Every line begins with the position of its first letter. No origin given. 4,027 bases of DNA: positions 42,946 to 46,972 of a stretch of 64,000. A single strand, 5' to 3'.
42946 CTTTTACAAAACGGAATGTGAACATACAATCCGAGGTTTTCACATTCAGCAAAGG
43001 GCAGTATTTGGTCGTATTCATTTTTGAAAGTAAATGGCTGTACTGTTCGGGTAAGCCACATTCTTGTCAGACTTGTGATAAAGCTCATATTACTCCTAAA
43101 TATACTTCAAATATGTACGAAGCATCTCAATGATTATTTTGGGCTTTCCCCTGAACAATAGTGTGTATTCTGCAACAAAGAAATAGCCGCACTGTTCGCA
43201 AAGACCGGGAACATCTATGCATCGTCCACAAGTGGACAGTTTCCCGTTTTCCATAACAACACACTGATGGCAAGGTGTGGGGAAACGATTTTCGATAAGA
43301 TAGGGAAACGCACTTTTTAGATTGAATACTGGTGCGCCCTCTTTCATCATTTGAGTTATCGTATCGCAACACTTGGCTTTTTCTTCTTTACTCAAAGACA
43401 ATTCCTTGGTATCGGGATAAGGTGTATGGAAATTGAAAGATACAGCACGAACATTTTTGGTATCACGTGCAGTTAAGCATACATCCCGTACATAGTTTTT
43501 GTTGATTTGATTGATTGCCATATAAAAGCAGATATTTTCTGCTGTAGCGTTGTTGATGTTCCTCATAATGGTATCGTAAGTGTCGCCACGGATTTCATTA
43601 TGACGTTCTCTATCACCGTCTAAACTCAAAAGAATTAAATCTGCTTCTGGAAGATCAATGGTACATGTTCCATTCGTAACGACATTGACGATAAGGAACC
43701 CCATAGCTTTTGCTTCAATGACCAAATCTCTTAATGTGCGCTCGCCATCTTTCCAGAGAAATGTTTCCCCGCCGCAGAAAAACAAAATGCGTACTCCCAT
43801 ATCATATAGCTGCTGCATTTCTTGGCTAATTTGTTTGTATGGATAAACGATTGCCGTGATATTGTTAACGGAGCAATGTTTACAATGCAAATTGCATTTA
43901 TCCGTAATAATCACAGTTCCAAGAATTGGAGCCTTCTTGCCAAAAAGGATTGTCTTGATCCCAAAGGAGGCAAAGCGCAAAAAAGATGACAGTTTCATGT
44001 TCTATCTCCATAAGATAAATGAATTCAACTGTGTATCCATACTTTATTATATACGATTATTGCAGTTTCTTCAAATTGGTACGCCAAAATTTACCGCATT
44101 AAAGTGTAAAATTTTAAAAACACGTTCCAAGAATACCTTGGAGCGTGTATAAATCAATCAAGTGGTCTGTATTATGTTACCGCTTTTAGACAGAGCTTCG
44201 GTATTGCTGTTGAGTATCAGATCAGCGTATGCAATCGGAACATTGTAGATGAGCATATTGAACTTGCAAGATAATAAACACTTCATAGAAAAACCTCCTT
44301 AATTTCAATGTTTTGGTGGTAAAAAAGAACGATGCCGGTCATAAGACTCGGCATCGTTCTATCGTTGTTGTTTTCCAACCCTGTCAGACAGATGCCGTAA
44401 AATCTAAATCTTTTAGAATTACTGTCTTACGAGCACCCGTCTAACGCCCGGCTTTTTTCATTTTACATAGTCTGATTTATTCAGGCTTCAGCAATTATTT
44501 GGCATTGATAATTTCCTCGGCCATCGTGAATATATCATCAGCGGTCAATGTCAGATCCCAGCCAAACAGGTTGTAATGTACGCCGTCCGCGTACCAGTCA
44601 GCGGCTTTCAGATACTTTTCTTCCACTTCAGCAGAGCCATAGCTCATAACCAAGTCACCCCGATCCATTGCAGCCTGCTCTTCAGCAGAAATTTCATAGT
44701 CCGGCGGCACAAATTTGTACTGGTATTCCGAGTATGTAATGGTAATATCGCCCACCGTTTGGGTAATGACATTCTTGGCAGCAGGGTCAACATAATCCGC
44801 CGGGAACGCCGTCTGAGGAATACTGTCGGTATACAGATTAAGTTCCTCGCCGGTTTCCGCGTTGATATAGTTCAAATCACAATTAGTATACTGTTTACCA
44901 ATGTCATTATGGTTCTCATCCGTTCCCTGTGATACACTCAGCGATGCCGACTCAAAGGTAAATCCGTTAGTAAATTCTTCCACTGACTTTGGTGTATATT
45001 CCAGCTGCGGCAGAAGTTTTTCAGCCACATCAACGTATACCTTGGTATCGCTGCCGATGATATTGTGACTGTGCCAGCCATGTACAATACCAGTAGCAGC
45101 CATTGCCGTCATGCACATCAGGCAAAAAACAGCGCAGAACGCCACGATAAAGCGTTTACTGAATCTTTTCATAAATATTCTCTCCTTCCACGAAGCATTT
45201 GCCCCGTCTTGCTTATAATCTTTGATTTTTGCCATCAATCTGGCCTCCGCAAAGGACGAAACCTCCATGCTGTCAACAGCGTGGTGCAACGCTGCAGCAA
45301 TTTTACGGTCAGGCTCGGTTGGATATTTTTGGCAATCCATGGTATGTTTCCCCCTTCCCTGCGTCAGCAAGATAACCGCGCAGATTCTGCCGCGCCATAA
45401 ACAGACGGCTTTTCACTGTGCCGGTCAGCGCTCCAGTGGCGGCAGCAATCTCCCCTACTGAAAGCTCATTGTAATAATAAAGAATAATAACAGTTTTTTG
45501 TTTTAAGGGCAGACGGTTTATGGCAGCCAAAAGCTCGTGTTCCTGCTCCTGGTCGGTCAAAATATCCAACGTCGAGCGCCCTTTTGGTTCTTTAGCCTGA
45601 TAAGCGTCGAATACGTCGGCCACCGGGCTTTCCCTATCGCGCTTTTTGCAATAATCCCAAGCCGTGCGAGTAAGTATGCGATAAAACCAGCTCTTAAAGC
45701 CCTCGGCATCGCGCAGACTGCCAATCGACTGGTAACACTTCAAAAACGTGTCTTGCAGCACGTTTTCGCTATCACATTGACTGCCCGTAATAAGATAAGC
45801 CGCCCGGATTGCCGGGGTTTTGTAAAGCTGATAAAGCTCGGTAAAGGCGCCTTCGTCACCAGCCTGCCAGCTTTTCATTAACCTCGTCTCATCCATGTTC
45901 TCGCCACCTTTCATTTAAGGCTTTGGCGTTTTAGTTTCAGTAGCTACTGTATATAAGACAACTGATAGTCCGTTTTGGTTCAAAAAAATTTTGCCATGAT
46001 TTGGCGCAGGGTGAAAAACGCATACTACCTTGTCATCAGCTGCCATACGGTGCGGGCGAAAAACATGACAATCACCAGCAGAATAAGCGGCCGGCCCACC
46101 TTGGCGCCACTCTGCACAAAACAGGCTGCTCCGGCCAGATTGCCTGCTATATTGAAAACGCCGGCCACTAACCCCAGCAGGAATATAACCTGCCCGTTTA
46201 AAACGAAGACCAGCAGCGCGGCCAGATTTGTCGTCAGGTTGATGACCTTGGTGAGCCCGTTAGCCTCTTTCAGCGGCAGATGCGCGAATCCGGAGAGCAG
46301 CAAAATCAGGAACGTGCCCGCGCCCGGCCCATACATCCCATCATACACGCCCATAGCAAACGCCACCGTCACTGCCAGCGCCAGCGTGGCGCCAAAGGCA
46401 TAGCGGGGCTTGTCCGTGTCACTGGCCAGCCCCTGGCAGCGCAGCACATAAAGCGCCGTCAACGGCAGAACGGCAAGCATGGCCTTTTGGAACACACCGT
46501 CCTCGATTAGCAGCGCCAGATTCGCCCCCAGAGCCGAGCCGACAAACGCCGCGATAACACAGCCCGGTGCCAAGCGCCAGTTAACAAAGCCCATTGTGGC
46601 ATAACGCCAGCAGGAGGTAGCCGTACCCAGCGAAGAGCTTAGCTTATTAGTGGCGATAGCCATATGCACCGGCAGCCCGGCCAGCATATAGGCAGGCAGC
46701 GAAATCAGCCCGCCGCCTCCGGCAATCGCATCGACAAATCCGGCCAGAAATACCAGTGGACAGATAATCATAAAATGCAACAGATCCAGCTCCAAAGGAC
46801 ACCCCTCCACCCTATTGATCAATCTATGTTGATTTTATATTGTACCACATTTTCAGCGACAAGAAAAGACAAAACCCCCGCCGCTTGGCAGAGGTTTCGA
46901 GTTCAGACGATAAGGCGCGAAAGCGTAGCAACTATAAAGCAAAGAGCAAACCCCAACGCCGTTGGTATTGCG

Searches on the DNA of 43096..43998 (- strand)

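Call 39: search_dna_similar(query=L005:3425-3990:+, collection=plasmids, mode=distant, max_rows=15)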
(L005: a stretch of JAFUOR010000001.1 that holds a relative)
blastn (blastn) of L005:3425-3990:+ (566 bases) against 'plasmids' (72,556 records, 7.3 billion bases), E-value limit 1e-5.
Records with a match: 3; places in all: 3; records where one place covers at least 80% of the query: 0.
Best place of each record, by identity: 80-90% 2; 60-80% 1.
By first word of the organism name: Subdoligranulum 1; [Eubacterium] 1; Lachnospira 1.
By predicted mobility (MOB-suite, as given by PLSDB): non-mobilizable 3.
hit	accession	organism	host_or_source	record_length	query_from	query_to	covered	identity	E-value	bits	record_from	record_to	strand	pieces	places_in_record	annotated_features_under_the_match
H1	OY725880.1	Subdoligranulum variabile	-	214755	195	397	36%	69.0%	6e-13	83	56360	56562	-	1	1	none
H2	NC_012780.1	[Eubacterium] eligens ATCC 27750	-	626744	311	409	17%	84.8%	1e-20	108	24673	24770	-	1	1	none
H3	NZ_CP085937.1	Lachnospira eligens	-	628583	311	409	17%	84.8%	1e-20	108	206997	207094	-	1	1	none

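Call 40: search_dna_similar(query=L005:3425-3990:+, collection=phages, mode=distant, max_rows=10)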
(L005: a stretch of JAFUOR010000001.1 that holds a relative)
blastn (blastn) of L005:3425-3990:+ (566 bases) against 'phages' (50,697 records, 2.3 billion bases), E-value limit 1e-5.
Records with a match: 2; places in all: 2; records where one place covers at least 80% of the query: 0.
Best place of each record, by identity: 60-80% 2.
By first word of the organism name: Bacteriophage 2.
By host as written in the record: - 2.
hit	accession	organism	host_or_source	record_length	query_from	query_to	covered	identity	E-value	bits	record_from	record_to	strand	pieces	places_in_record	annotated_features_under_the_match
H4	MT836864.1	Bacteriophage sp.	human fecal samples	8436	190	394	36%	68.3%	8e-12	78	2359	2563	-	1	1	record has no annotation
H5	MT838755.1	Bacteriophage sp.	human fecal samples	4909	197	387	34%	67.5%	1e-8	66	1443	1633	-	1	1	record has no annotation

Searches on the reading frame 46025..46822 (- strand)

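Call 8: search_protein_families(library=pfam, proteins=[window:46025-46822:-], max_evalue=0.01)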
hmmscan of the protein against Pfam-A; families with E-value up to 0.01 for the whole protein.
window:46025-46822:- (265 aa): 1 family
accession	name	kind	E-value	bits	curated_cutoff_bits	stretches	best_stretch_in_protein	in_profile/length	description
PF01925.25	TauE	-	4.6e-39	134.9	32.6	1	22-254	3-233/237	Sulfite exporter TauE/SafE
